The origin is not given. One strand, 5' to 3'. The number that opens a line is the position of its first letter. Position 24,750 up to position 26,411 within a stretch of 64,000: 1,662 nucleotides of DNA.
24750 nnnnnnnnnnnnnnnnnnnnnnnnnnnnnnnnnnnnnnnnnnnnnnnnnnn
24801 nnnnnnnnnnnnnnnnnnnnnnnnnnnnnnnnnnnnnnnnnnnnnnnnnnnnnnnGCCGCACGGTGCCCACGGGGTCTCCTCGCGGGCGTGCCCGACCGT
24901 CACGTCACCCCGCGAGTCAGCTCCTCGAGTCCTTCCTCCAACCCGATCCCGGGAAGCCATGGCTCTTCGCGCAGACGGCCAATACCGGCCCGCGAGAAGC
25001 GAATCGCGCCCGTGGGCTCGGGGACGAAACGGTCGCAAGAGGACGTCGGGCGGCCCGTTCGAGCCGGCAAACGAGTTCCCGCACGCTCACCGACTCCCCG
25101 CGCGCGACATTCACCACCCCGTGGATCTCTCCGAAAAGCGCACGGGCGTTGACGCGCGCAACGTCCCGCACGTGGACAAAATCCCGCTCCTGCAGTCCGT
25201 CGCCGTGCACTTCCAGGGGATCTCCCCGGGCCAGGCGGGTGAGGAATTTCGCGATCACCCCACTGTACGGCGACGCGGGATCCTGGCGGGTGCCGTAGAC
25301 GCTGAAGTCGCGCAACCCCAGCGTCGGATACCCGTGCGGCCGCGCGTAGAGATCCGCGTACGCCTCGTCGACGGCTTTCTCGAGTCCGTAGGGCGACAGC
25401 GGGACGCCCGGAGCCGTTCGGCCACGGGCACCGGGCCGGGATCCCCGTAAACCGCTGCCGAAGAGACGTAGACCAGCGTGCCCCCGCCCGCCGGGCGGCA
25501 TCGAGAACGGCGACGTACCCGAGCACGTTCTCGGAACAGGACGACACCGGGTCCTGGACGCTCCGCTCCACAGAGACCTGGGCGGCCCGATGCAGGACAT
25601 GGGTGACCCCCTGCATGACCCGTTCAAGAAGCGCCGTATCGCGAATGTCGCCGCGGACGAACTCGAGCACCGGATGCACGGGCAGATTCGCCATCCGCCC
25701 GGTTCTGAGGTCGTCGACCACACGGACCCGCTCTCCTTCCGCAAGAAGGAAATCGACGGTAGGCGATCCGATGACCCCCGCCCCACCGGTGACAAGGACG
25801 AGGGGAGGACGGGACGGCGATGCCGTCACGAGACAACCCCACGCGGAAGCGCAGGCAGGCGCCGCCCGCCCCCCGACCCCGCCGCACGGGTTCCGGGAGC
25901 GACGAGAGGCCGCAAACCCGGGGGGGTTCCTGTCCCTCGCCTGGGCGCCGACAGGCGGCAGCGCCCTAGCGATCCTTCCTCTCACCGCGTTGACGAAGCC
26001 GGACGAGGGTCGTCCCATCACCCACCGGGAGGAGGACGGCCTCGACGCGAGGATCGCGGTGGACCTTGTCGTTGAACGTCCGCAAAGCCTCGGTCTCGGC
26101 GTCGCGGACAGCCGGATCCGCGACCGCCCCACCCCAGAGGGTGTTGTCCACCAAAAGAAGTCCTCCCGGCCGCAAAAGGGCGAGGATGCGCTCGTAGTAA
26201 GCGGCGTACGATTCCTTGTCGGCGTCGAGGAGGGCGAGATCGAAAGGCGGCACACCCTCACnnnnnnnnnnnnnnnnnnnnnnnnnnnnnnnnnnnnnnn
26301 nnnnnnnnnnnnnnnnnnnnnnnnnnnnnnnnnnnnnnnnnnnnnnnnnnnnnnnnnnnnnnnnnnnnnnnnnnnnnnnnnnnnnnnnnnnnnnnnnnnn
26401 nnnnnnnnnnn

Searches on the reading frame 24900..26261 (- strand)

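Call 7: search_protein_families(library=pfam, proteins=[window:24900-26261:-], max_evalue=0.01)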
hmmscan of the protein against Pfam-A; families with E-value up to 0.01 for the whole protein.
window:24900-26261:- (453 aa): 6 families
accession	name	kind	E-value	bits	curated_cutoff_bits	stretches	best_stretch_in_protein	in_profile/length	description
PF16363.11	GDP_Man_Dehyd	-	2.9e-19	70.2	27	1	156-262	1-119/332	GDP-mannose 4,6 dehydratase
PF01370.27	Epimerase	-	5.3e-19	69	20.9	1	155-262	1-108/240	NAD dependent epimerase/dehydratase family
PF01073.25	3Beta_HSD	-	2.6e-09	37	22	1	156-261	1-108/280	3-beta hydroxysteroid dehydrogenase/isomerase family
PF02719.21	Polysacc_synt_2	-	3.1e-07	30.3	20.2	1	155-260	1-119/293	Polysaccharide biosynthesis protein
PF13460.12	NAD_binding_10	-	0.00031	21.1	27.2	1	159-261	1-90/184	NAD(P)H-binding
PF05368.20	NmrA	-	0.0005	20.2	27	1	154-232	4-83/298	NmrA-like family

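Call 8: search_protein_families(library=ncbifam, proteins=[window:24900-26261:-], max_evalue=0.01)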
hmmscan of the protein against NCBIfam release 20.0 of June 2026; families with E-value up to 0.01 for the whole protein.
window:24900-26261:- (453 aa): 17 families
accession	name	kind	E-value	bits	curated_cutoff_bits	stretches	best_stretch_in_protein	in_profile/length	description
TIGR01179.1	galE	equivalog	1e-17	64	262.3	1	155-260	2-112/332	UDP-glucose 4-epimerase GalE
TIGR03466.1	HpnA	hypoth_equivalog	5.3e-15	55.1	367.65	1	155-261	3-105/327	hopanoid-associated sugar epimerase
TIGR01181.1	dTDP_gluc_dehyt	equivalog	8.5e-15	54.6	365.1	1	155-259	2-114/321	dTDP-glucose 4,6-dehydratase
TIGR04180.1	EDH_00030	hypoth_equivalog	1.6e-13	50.4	475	1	155-260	1-112/297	NAD-dependent 4,6-dehydratase LegB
NF007956.0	PRK10675.1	subfamily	1.2e-12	47.6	394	1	155-261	3-116/338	UDP-glucose 4-epimerase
NF011728.1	PRK15181.1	equivalog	3.7e-11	42.6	760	1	152-260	15-132/348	Vi polysaccharide biosynthesis UDP-N-acetylglucosaminuronic acid C-4 epimerase TviC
NF007582.0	PRK10217.1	equivalog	9.4e-11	41.4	698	1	155-258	4-114/355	dTDP-glucose 4,6-dehydratase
TIGR03589.1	PseB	equivalog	4.3e-10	39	407.75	1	155-258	7-114/324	UDP-N-acetylglucosamine 4,6-dehydratase (inverting)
NF052578.1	StrlDmthSdmBMthl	equivalog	1.1e-09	38.5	600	1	155-262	3-106/328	sterol demethylase protein SdmB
TIGR02622.1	CDP_4_6_dhtase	equivalog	5.3e-09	35.7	278.45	1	155-259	7-118/352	CDP-glucose 4,6-dehydratase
NF007490.0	PRK10084.1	subfamily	1.5e-08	34.1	649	1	155-261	3-116/361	dTDP-glucose 4,6-dehydratase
NF042422.1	oxyalk_red_OleD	equivalog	3.6e-08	33.1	580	1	155-260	3-101/329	2-alkyl-3-oxoalkanoate reductase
TIGR02197.1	heptose_epim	equivalog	5.2e-06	25.8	274.6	1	155-230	1-78/316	ADP-glyceromanno-heptose 6-epimerase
NF043036.1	ErythonDh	equivalog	1.4e-05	24.5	325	1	155-261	3-116/321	D-erythronate dehydrogenase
TIGR04130.1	FnlA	equivalog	2e-05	23.7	730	1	154-258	6-113/337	UDP-N-acetylglucosamine 4,6-dehydratase/5-epimerase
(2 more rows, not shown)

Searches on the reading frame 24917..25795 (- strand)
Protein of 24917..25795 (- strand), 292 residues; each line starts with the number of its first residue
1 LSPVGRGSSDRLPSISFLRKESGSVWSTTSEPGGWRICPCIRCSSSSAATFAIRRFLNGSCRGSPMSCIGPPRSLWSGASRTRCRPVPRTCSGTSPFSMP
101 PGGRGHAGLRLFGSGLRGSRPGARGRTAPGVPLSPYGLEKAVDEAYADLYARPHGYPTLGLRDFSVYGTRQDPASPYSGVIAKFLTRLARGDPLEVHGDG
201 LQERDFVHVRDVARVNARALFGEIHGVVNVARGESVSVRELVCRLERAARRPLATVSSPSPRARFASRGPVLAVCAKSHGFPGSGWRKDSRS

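Call 7: search_protein_families(library=pfam, proteins=[window:24917-25795:-], max_evalue=0.01)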
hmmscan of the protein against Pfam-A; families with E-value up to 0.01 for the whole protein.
window:24917-25795:- (292 aa): 2 families
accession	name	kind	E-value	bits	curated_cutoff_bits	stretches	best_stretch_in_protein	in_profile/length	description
PF01370.27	Epimerase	-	4.6e-18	65.9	20.9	1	127-221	133-226/240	NAD dependent epimerase/dehydratase family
PF16363.11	GDP_Man_Dehyd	-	2.1e-10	41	27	1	128-242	145-259/332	GDP-mannose 4,6 dehydratase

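Call 8: search_protein_families(library=ncbifam, proteins=[window:24917-25795:-], max_evalue=0.01)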
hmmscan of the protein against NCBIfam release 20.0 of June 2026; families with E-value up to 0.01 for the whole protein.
window:24917-25795:- (292 aa): 10 families
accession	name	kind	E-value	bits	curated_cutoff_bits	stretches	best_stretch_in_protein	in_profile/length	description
NF011728.1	PRK15181.1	equivalog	3.9e-20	72.1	760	1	130-242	159-275/348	Vi polysaccharide biosynthesis UDP-N-acetylglucosaminuronic acid C-4 epimerase TviC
TIGR02197.1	heptose_epim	equivalog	5.1e-11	42.3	274.6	1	128-251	130-262/316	ADP-glyceromanno-heptose 6-epimerase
TIGR01181.1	dTDP_gluc_dehyt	equivalog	1.4e-08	34.2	365.1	1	128-245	143-257/321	dTDP-glucose 4,6-dehydratase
NF008360.0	PRK11150.1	equivalog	8.4e-08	31.8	452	1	132-240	136-245/310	ADP-glyceromanno-heptose 6-epimerase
TIGR01179.1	galE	equivalog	1.6e-06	27.2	262.3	1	129-255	138-281/332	UDP-glucose 4-epimerase GalE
NF007582.0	PRK10217.1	equivalog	7.2e-06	25.3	698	1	127-245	151-269/355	dTDP-glucose 4,6-dehydratase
TIGR04180.1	EDH_00030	hypoth_equivalog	8.3e-06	25.1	475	1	129-251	138-258/297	NAD-dependent 4,6-dehydratase LegB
NF007490.0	PRK10084.1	subfamily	0.00038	19.6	649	1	127-217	158-244/361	dTDP-glucose 4,6-dehydratase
NF047922.1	GDPFucSynFcl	equivalog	0.00077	19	500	1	147-245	145-249/308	GDP-L-fucose synthase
TIGR01777.1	yfcH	hypoth_equivalog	0.0014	18.3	207.35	1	197-255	188-247/292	TIGR01777 family oxidoreductase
